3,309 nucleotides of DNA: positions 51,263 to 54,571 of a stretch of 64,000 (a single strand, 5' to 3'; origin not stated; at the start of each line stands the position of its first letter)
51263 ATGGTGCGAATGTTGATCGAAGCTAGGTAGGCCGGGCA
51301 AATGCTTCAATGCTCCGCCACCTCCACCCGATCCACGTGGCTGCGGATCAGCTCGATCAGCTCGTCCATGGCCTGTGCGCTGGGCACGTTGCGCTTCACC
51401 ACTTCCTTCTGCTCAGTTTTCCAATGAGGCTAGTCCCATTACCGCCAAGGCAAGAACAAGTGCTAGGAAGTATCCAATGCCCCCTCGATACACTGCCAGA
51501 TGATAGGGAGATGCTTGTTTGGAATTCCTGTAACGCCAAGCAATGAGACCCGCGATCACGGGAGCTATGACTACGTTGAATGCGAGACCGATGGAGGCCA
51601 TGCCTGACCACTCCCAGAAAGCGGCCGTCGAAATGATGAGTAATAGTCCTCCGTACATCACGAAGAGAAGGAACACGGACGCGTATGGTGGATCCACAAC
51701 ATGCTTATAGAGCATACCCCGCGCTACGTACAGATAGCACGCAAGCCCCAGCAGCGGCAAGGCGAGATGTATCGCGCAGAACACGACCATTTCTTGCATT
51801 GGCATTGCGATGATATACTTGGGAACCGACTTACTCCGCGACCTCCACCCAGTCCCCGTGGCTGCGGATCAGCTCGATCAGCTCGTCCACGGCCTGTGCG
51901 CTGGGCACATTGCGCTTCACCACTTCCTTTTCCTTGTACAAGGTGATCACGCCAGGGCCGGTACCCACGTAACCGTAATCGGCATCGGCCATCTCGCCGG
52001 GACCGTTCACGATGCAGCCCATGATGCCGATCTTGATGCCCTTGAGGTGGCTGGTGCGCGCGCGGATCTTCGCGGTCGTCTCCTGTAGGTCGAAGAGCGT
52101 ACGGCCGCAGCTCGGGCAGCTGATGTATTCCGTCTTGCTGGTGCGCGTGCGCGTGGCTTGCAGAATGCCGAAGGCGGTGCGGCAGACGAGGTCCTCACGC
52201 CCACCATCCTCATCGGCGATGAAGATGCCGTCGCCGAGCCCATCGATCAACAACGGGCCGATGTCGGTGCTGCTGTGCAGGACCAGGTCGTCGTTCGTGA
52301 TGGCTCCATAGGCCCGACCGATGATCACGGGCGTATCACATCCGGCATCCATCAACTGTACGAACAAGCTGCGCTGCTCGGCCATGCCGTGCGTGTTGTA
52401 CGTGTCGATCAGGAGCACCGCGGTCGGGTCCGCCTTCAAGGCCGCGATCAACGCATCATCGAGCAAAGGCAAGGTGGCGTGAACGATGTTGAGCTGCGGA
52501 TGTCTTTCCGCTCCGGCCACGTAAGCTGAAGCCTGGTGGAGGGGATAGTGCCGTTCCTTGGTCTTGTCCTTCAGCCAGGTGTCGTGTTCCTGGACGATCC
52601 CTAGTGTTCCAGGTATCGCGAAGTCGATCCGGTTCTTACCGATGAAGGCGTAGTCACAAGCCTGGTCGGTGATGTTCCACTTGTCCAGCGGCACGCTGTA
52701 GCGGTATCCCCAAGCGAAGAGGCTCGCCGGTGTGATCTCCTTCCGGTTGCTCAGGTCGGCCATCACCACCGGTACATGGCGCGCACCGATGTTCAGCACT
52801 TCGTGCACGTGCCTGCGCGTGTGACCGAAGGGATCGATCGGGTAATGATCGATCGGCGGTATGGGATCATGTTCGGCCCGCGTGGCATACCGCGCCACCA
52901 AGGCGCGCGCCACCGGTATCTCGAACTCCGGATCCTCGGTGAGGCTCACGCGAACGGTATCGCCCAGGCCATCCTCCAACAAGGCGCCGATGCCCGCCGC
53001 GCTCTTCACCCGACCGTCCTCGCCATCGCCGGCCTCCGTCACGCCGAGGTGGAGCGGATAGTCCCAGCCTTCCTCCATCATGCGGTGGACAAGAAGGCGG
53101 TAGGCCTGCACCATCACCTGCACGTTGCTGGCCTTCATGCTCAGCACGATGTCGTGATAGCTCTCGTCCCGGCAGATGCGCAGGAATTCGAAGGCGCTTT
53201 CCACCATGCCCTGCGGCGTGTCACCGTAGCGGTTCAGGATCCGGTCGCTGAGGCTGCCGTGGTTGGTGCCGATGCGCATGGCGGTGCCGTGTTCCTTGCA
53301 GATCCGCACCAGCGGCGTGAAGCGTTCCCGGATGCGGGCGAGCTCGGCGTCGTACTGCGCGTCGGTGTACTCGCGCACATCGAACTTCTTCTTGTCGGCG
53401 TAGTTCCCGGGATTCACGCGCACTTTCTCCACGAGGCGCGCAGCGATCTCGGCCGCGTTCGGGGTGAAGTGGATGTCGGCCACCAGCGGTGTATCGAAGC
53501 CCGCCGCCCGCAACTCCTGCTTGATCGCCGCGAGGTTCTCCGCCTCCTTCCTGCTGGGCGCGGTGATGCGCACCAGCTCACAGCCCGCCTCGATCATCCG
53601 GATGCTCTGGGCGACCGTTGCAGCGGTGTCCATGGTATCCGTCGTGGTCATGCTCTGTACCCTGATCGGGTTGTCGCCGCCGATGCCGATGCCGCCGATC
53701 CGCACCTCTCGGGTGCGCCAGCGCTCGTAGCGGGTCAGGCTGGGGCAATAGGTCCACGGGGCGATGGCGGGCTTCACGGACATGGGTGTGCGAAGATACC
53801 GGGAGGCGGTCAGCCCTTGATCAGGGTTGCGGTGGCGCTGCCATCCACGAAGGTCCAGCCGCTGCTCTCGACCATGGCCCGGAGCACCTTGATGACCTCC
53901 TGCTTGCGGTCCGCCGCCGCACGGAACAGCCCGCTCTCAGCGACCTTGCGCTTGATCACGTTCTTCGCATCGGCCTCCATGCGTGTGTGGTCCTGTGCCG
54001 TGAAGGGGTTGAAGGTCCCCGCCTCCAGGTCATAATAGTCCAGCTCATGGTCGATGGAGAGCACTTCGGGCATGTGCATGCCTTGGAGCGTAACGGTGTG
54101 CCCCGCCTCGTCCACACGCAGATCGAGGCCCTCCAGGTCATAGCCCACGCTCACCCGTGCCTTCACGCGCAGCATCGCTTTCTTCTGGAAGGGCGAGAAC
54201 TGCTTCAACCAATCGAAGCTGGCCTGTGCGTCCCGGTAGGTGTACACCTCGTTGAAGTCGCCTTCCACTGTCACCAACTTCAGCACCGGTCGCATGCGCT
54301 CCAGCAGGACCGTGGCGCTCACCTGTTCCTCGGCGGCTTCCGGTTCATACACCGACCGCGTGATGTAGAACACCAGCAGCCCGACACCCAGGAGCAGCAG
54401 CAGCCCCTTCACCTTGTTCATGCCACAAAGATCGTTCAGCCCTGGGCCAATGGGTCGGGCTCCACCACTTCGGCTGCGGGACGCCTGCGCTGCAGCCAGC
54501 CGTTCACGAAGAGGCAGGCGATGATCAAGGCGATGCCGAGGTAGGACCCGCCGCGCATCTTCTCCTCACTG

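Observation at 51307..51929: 96-nt duplication of the ispG 3' end brackets a single-gene AT-richer cassette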

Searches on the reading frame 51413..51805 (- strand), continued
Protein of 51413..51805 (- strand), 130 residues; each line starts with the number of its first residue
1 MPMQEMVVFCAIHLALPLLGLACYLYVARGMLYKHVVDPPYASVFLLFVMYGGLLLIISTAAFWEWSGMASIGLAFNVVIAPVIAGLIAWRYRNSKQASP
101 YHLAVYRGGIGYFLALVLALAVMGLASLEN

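Call 87: search_protein_families(library=pfam, alignment_id=A3, max_evalue=0.00001)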
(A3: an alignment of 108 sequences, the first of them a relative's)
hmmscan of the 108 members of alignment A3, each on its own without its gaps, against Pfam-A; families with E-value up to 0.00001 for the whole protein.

A. member 1, L083:3185-3451:+ (88 aa): 1 family
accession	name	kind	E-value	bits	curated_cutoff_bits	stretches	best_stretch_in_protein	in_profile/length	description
PF12728.13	HTH_17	-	2e-06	28.4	27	1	37-84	1-48/51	Helix-turn-helix domain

B. families by the number of members that match (of 108 scanned): 98 families (the first 25 are shown)
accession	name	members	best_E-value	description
PF13561.12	adh_short_C2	2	2.4e-61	Enoyl-(Acyl carrier protein) reductase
PF00106.31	adh_short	2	3.9e-53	short chain dehydrogenase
PF00589.27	Phage_integrase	2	6.2e-18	Phage integrase family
PF13102.12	Phage_int_SAM_5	2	4.2e-17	Phage integrase SAM-like domain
PF07883.17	Cupin_2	2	1.2e-13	Cupin domain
PF17293.8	Arm-DNA-bind_5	2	7.7e-11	Arm DNA-binding domain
PF01208.23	URO-D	1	2.6e-125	Uroporphyrinogen decarboxylase (URO-D)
PF00275.25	EPSP_synthase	1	1.4e-109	EPSP synthase (3-phosphoshikimate 1-carboxyvinyltransferase)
PF01078.27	Mg_chelatase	1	2.2e-96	Magnesium chelatase, subunit ChlI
PF00160.26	Pro_isomerase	1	1.6e-80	Cyclophilin type peptidyl-prolyl cis-trans isomerase/CLD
PF02668.22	TauD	1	3.2e-59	Taurine catabolism dioxygenase TauD, TfdA family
PF12891.13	Glyco_hydro_44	1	3.3e-59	Glycoside hydrolase family 44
PF03023.19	MurJ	1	1e-55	Lipid II flippase MurJ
PF00109.32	ketoacyl-synt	1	6.7e-54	Beta-ketoacyl synthase, N-terminal domain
PF13378.12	MR_MLE_C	1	9.3e-49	Enolase C-terminal domain-like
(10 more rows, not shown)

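Call 101: search_protein_families(library=ncbifam, proteins=[window:51413-51805:-], max_evalue=0.01)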
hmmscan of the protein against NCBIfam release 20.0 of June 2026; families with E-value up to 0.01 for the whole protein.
window:51413-51805:- (130 aa): 0 families

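Call 108: search_dna_similar(query=window:51413-51805:-, collection=plasmids, mode=protein, max_evalue=0.001, max_rows=10)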
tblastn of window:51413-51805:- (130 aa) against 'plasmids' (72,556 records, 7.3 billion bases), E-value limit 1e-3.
Records with a match: 1; places in all: 1; records where one place covers at least 80% of the query: 0.
Best place of each record, by identity: <60% 1.
By first word of the organism name: Hymenobacter 1.
By predicted mobility (MOB-suite, as given by PLSDB): non-mobilizable 1.
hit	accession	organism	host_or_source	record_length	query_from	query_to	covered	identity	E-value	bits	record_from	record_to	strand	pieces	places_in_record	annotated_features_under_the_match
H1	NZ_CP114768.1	Hymenobacter canadensis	whole organism,lake water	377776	51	112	48%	37.1%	5e-4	45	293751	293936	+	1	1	none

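Call 109: search_dna_similar(query=window:51413-51805:-, collection=phages, mode=protein, max_evalue=0.001, max_rows=10)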
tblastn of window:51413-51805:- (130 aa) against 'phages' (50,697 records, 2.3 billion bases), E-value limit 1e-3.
No match.

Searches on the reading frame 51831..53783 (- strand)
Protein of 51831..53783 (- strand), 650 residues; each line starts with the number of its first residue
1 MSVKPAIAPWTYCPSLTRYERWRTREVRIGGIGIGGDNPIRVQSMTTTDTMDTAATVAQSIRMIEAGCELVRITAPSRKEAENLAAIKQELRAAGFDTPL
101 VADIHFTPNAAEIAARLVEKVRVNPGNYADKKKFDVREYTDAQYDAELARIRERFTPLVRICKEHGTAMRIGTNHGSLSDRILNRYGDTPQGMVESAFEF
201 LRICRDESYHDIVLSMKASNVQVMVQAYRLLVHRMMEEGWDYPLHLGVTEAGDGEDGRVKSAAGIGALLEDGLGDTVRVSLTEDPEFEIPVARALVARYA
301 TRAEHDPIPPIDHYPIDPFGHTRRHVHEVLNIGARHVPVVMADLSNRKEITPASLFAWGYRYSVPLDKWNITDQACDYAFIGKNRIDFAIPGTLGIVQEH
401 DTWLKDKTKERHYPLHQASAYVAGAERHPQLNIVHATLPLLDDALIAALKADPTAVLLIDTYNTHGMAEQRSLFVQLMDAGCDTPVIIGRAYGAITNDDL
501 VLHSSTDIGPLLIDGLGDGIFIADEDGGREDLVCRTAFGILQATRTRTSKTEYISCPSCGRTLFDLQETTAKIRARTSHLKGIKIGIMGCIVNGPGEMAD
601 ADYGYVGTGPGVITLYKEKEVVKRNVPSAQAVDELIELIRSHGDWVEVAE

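Call 6: search_protein_families(library=pfam, proteins=[window:51831-53783:-], max_evalue=0.01)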
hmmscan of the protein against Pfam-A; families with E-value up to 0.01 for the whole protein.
window:51831-53783:- (650 aa): 1 family
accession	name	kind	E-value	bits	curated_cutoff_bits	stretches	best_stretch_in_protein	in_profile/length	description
PF04551.19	GcpE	-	1.2e-129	432.7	32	2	24-303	1-251/343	GcpE protein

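Call 8: find_related_loci(query=window:51831-53783:-, collection=genome_contigs, flank=6000)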
Query window:51831-53783:- (650 aa) in genome_contigs; peptide patterns used: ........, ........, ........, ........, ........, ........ (x = any residue, [..] = any of these).
600 stretches matched a pattern (row limit reached: there are more); 600 encode a relative of the query (tblastn E <= 1e-3); the best 80 are kept; 80 distinct loci.
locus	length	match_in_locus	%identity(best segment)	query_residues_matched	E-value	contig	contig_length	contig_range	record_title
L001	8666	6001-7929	82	7-650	0e+0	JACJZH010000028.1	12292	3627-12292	MAG: Flavobacteriales bacterium isolate HK-STAS-BACT-59 HK-STAS-BACT-59_28, whole genome shotgun sequence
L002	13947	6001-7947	75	1-649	0e+0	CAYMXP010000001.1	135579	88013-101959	MAG TPA_asm: uncultured Chryseobacterium sp. isolate SRP173033_co3_12 genome assembly, contig: NODE_60_length_135579_cov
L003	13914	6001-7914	71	12-647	0e+0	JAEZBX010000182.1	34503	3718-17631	MAG: Bacteroidetes bacterium isolate OH_CBrB_217 k127_651582, whole genome shotgun sequence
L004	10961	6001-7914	71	12-647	0e+0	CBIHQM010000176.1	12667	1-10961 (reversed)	MAG TPA_asm: uncultured Chryseolinea sp. isolate SRR18156213_binner12_Refined_19 genome assembly, contig: ERZ27336873.22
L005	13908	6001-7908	70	10-647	0e+0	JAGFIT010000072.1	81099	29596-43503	MAG: Vicingus serpentipes isolate mag.4 k127_3523001, whole genome shotgun sequence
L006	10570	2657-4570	69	12-647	0e+0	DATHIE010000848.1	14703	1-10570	MAG TPA_asm: Chryseolinea sp. isolate SMAG_U12518 k141_127863, whole genome shotgun sequence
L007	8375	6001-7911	69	12-647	0e+0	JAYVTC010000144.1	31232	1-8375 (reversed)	MAG: Cyclobacteriaceae bacterium isolate GL74_DN_metabinner_5 GL74_DN_metabinner_5_143, whole genome shotgun sequence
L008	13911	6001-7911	71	11-647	0e+0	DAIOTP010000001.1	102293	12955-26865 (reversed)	MAG TPA_asm: Cryomorphaceae bacterium isolate CTOTU7298 NODE_126_length_102293_cov_5.104941, whole genome shotgun sequen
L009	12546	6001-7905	66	12-646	0e+0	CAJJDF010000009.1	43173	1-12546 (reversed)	MAG: uncultured Flavobacteriales bacterium isolate FRAM18_bin198 genome assembly, contig: FRAM18_bin198-9, whole genome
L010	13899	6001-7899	66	12-647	0e+0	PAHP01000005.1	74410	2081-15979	MAG: Flavobacteriales bacterium isolate NAT180 MHASMcontig_586507, whole genome shotgun sequence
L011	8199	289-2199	67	12-650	0e+0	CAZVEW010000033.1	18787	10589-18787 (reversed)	MAG TPA_asm: uncultured Vicingus sp. isolate SRP216583_co2_225 genome assembly, contig: NODE_2116_length_18787_cov_12.08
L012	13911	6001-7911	69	12-647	0e+0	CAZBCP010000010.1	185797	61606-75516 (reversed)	MAG TPA_asm: uncultured Ohtaekwangia sp. isolate binchicken_co84_140 genome assembly, contig: k141_1717757, whole genome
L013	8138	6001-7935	66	8-647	0e+0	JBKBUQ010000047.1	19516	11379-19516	MAG: Flavobacteriales bacterium isolate 21H_026.bin.59 NODE_47_length_19516_cov_3.768352, whole genome shotgun sequence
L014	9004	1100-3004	65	11-647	0e+0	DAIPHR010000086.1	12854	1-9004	MAG TPA_asm: Cyclobacteriaceae bacterium isolate CTOTU1236 NODE_3516_length_12854_cov_7.590593, whole genome shotgun seq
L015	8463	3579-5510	66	12-647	0e+0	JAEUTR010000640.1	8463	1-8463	MAG: Bacteroidia bacterium isolate new MAG-334 k141_1970638, whole genome shotgun sequence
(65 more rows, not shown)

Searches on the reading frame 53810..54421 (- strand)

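Call 6: search_protein_families(library=pfam, proteins=[window:53810-54421:-], max_evalue=0.01)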
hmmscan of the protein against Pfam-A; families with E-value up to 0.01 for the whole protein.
window:53810-54421:- (203 aa): 1 family
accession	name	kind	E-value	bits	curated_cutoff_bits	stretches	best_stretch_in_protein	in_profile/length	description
PF14014.11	DUF4230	-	4.4e-21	76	27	1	41-190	1-144/148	Protein of unknown function (DUF4230)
